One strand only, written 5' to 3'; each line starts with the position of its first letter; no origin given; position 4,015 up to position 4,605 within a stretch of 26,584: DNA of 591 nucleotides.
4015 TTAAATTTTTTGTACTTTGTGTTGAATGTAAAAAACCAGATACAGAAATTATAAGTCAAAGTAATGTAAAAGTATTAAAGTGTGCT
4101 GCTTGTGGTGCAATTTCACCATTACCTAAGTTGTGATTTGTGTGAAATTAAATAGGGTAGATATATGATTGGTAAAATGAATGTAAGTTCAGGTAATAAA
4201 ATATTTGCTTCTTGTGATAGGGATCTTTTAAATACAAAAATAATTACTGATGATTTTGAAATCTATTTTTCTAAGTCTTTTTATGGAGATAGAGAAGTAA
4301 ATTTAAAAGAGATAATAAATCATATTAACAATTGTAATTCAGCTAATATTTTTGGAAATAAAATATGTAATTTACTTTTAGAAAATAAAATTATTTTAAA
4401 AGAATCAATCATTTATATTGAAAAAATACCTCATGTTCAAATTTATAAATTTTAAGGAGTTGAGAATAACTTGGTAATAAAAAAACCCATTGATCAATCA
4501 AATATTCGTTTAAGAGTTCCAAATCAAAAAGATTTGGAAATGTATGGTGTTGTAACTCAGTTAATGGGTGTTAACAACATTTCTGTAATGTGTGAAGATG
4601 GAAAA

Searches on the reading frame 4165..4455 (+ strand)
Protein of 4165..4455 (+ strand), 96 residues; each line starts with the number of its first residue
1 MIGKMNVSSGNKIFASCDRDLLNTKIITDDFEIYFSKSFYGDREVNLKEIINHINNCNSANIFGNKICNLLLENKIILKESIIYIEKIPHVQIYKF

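Call 69: search_protein_families(library=pfam, proteins=[window:4165-4455:+], max_evalue=0.001)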
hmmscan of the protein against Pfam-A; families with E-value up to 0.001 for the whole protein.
window:4165-4455:+ (96 aa): 1 family
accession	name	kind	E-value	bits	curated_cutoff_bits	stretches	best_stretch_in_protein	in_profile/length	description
PF04242.18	DUF424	-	1.4e-17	64.2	25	1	9-95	4-91/92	Protein of unknown function (DUF424)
